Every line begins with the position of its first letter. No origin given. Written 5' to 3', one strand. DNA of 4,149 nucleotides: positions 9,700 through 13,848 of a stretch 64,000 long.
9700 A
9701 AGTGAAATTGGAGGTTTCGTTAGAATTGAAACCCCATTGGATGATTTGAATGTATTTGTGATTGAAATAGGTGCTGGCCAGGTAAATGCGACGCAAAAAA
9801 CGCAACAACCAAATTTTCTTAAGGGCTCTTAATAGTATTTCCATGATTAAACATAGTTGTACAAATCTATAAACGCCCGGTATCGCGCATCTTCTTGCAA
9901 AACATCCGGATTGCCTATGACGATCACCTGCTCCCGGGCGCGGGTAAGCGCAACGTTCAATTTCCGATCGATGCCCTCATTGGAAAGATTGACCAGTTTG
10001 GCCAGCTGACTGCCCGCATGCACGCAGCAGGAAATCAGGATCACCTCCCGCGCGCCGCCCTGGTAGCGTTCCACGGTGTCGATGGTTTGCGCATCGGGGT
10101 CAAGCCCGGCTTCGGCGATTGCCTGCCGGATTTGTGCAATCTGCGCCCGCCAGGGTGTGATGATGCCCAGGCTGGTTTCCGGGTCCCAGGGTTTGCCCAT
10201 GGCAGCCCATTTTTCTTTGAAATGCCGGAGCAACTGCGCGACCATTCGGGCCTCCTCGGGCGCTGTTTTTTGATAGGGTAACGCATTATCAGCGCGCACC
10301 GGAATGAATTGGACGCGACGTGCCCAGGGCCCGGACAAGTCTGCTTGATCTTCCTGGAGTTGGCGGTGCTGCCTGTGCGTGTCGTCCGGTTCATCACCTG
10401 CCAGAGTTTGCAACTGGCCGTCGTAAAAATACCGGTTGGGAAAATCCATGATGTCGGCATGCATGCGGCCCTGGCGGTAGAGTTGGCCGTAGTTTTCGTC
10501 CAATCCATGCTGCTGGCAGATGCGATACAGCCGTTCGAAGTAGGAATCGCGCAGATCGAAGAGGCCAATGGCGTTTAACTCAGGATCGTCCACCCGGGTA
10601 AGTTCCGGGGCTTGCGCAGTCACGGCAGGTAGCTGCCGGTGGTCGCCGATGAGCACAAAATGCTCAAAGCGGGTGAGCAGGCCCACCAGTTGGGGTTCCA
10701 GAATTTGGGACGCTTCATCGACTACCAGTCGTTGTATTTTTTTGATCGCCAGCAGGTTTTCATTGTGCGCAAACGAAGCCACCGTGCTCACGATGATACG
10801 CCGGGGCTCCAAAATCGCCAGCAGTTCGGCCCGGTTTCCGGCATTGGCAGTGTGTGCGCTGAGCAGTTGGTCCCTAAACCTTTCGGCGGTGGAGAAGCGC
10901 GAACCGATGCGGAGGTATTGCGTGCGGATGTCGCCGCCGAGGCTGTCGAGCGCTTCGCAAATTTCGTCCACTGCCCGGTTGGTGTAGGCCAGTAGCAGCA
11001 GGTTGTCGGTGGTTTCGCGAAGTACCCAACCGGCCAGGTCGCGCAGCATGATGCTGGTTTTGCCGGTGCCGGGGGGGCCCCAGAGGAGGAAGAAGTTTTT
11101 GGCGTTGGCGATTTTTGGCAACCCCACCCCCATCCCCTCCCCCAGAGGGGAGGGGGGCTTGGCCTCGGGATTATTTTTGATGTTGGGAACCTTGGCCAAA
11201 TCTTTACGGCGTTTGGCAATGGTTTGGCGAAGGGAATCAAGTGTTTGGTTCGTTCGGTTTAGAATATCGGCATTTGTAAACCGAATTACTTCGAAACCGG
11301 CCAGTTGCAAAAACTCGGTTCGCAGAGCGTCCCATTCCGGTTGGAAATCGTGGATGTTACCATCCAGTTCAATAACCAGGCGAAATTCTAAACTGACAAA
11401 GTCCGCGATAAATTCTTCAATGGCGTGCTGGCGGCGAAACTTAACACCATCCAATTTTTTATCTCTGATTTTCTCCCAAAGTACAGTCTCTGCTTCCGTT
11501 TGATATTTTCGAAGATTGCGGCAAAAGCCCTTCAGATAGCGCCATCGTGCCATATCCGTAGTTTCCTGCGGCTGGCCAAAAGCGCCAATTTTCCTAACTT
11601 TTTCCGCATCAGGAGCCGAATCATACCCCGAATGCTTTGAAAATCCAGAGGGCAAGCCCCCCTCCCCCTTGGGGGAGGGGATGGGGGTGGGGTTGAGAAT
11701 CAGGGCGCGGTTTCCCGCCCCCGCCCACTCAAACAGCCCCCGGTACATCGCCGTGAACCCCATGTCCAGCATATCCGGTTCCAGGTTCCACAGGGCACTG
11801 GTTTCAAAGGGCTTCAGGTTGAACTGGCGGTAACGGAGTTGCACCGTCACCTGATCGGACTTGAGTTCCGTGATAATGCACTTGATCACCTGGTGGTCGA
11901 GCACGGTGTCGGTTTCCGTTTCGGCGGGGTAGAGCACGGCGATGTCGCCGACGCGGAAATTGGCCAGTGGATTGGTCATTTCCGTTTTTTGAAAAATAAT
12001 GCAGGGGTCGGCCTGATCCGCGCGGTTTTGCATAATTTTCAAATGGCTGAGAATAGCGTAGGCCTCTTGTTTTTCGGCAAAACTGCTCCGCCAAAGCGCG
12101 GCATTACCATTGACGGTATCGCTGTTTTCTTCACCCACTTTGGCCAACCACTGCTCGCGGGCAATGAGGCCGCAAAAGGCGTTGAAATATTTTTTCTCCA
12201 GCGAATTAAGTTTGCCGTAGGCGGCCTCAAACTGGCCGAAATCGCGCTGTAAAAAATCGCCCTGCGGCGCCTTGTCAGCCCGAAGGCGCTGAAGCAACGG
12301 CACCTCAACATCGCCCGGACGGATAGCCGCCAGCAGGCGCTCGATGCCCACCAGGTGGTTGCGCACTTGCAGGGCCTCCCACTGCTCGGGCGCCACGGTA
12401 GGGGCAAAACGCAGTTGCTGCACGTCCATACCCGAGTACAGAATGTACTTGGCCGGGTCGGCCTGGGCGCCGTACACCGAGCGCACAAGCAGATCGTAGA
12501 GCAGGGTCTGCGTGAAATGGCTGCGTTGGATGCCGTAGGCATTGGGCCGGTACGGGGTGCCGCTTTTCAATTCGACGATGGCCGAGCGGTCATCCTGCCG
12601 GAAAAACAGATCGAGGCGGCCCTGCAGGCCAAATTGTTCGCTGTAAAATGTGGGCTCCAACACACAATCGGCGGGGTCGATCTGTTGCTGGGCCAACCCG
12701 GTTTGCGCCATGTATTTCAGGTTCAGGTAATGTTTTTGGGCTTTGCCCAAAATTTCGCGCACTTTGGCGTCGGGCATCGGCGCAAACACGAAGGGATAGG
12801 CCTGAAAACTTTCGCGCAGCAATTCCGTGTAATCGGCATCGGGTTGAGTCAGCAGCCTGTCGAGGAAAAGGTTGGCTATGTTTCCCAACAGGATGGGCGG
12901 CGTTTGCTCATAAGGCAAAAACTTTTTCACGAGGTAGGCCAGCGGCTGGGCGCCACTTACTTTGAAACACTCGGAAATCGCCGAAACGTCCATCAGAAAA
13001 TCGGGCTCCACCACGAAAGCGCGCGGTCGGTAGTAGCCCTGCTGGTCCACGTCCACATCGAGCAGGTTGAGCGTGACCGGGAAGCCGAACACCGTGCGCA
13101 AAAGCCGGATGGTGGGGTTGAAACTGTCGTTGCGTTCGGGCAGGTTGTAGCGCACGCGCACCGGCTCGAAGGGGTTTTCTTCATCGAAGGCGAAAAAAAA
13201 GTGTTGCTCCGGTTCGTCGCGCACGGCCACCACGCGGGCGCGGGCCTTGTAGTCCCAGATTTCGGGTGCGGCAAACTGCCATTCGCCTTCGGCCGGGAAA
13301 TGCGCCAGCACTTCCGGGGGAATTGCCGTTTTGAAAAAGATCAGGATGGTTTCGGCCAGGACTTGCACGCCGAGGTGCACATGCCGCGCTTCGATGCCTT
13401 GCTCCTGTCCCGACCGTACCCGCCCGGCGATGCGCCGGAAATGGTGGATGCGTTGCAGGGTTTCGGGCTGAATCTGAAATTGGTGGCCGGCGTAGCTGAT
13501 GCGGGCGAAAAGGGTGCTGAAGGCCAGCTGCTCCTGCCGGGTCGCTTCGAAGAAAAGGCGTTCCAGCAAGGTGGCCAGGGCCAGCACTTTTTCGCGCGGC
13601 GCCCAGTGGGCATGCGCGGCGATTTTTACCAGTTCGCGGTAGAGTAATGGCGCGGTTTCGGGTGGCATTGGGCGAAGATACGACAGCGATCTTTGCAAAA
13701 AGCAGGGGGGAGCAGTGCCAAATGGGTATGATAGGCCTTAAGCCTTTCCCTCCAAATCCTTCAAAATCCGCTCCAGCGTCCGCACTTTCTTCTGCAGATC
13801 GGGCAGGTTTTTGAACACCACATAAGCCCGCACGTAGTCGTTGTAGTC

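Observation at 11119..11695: In-frame DUF559 endonuclease element with 39-nt terminal inverted repeats inside a nuclease-helicase gene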

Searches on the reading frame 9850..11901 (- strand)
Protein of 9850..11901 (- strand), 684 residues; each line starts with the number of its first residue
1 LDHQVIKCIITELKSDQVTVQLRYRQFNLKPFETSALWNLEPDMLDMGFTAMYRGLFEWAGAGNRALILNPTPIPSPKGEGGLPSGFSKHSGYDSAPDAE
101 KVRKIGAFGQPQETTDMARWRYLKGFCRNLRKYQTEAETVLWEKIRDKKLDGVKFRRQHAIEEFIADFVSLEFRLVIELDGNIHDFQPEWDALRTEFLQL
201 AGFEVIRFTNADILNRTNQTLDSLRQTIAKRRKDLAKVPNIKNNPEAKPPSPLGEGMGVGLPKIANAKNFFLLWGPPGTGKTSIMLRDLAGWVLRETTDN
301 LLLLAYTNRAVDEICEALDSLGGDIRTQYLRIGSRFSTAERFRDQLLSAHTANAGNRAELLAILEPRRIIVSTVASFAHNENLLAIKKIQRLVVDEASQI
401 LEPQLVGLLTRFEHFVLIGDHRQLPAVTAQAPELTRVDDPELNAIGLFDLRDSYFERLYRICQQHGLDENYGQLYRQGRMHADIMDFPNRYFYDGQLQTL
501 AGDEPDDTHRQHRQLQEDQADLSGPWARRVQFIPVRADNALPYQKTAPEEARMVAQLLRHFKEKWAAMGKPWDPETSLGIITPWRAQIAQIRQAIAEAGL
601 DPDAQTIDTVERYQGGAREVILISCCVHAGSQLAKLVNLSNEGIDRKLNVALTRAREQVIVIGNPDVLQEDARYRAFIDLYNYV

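Call 66: predict_structure(alignment_id=A3)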
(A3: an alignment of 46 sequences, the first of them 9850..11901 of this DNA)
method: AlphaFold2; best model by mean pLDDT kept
length: 684 residues; sequences in the alignment: 46
mean_pLDDT: 78.8   pTM: 0.66
mean pLDDT of the five models: 78.8, 78.4, 77.0, 76.7, 75.5
residues with pLDDT >= 90: 246; 70-90: 266; 50-70: 95; < 50: 77
segments of 3 or more residues with pLDDT < 50: 36-46, 74-112, 240-257
pLDDT, mean of each block of 10 residues (from residue 1): 54 70 54 46 49 68 72 46 38 39 36 59 65 81 94 87 82 89 66 76 89 95 96 78 32 43 87 78 84 94 90 92 94 90 94 89 93 87 82 91 83 91 69 78 79 87 87 79 91 85 82 71 68 93 91 96 90 91 92 97 89 78 94 84 82 90 96 94 84
secondary structure, 60 per line:
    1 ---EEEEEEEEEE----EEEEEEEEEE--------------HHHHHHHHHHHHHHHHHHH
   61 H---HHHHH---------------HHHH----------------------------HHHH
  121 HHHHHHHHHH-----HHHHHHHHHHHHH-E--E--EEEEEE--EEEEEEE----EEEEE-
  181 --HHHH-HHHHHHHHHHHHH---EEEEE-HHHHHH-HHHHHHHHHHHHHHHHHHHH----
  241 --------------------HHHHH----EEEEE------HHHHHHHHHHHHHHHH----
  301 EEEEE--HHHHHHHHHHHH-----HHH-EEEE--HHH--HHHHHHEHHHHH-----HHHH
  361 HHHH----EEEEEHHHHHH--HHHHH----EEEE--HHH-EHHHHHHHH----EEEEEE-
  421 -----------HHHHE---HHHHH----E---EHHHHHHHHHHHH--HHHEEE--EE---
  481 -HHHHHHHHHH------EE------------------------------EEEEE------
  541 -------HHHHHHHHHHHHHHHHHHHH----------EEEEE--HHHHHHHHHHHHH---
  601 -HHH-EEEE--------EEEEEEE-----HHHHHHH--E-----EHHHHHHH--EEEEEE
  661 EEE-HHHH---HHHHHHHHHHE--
elements in order (helices of 4 or more, strands of 3 or more residues): E4-13 E18-27 H42-61 H65-69 H85-88 H117-130 H136-148 E156-161 E164-170 E175-179 H183-186 H188-200 E204-208 H210-215 H217-236 H261-265 E270-274 H281-296 E301-305 H308-319 E329-332 H340-345 H347-351 H357-364 E369-373 H374-379 H382-386 E391-394 H402-409 E414-419 H432-435 H440-444 H454-465 E471-473 H482-491 E530-534 H548-567 E578-582 H585-597 E606-609 E618-624 H630-636 H646-652 E655-663 H665-668 H672-681

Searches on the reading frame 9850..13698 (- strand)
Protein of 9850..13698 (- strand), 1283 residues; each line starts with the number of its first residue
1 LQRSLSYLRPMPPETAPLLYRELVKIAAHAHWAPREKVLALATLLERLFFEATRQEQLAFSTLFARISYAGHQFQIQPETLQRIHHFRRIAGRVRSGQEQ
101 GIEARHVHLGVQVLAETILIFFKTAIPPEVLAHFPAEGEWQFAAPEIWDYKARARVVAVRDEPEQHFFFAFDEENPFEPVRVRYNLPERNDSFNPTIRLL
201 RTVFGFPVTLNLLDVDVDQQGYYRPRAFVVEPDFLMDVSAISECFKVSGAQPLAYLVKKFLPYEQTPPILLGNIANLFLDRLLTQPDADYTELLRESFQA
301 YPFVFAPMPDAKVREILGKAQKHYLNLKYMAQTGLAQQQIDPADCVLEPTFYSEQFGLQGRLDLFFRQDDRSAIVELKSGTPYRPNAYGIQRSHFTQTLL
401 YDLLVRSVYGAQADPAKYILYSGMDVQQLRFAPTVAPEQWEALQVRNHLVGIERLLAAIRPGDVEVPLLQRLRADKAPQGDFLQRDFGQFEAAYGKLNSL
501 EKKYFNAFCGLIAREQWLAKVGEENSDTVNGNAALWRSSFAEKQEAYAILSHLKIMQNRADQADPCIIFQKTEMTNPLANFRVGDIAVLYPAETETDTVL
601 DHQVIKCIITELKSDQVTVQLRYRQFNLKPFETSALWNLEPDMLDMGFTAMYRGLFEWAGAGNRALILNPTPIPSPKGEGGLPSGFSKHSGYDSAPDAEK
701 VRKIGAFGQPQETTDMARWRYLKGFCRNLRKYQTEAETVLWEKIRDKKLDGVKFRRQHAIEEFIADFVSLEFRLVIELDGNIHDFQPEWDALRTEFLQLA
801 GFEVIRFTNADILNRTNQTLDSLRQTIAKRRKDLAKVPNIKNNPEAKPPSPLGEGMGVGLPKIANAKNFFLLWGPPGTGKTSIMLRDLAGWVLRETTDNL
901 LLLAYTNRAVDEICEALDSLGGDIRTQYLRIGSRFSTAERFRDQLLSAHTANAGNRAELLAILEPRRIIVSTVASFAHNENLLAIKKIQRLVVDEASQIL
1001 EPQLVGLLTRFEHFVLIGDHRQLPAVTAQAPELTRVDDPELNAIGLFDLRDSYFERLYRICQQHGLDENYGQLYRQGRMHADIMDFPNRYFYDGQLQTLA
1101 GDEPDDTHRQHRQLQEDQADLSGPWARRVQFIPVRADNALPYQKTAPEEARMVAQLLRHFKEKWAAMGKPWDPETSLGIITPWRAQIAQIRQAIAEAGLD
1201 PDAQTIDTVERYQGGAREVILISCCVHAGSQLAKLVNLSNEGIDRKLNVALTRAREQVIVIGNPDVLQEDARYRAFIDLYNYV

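Call 5: search_protein_families(library=pfam, proteins=[window:9850-13698:-], max_evalue=0.01)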
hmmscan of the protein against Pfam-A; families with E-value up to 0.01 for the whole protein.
window:9850-13698:- (1283 aa): 12 families
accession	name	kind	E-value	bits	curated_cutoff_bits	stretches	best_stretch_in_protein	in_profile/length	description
PF04480.18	DUF559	-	3.1e-32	111.1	20.6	1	723-827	4-108/109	Protein of unknown function (DUF559)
PF13087.12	AAA_12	-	4.9e-32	111.5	27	1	1050-1264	2-194/195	AAA domain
PF13086.12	AAA_11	-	1.2e-22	81.4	27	2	961-1027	188-254/257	AAA domain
PF13245.12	AAA_19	-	1.6e-13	51.4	25.1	1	866-1026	10-132/134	AAA domain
PF13604.12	AAA_30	-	1.5e-10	41.6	27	1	867-1029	18-134/191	AAA domain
PF12705.13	PDDEXK_1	-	2.4e-05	24.9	22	1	265-441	32-206/247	PD-(D/E)XK nuclease superfamily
PF00580.27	UvrD-helicase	-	3.4e-05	24.1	23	1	867-964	13-108/271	UvrD/REP helicase N-terminal domain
PF13191.12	AAA_16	-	0.00011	23.2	32.6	1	867-1016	24-166/167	AAA ATPase domain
PF04851.21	ResIII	-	0.00014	22.3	22.5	1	863-1001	19-139/164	Type III restriction enzyme, res subunit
PF13401.12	AAA_22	-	0.00062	20.5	27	1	867-1034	5-127/130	AAA domain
PF18741.7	MTES_1575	-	0.0026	18.2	38.2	1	750-827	12-96/96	REase_MTES_1575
PF05127.21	NAT10_TcmA_helicase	-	0.0097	16.2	22.7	0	874-1016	4-118/176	RNA cytidine acetyltransferase NAT10/TcmA, helicase domain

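Call 76: search_protein_families(library=ncbifam, proteins=[window:9850-13698:-], max_evalue=0.001)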
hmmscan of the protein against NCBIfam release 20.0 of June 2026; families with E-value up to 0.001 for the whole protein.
window:9850-13698:- (1283 aa): 7 families
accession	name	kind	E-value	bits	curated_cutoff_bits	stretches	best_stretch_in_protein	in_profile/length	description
NF040671.1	PLuB_AAA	exception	4.7e-57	193.2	999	2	870-1278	834-1246/1256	PLuB system helicase-like protein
TIGR00376.1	TIGR00376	hypoth_equivalog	3.7e-41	141.3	348.9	2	979-1278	355-625/639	IGHMBP2 family helicase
NF007294.0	PRK09767.1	equivalog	2e-18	66.6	218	1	722-831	5-114/117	DUF559 domain-containing protein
NF058533.1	antiphage_ProA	equivalog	6.8e-16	56.9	1500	1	991-1262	1307-1558/1903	anti-phage protein ProA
TIGR01447.1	recD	equivalog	9.2e-07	27.8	310.15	1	862-1028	158-306/597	exodeoxyribonuclease V subunit alpha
TIGR01448.2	helicase_RecD2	equivalog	1.5e-06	26.7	500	0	986-1028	407-452/713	SF1B family DNA helicase RecD2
NF042953.1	Hhe_antiphage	equivalog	4.6e-06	24.3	2000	0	991-1096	1285-1381/1797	DUF4011 domain-containing anti-phage protein Hhe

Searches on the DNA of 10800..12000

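Call 69: search_rna_families(source=window, start=10800, end=12000, threshold=evalue, max_evalue=1)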
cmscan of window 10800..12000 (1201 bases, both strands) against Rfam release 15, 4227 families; matches with E-value up to 1: 4.
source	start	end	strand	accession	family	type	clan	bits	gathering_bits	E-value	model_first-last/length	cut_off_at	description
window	11131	11155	-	RF02795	Pab91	Gene; snRNA; snoRNA; HACA-box;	-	24.1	71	0.078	1-57/57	no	Pab91 RNA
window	11659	11683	+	RF02795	Pab91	Gene; snRNA; snoRNA; HACA-box;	-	19.7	71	0.98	1-57/57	no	Pab91 RNA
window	11673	11716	+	RF02040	HOTTIP_1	Gene; lncRNA;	-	19.2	50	0.2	1-57/57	no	HOXA transcript at the distal tip, conserved region 1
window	11593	11666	-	RF02126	GHRLOS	Gene; lncRNA;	-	14.7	48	0.85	1-70/70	no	Ghrelin opposite strand RNA conserved region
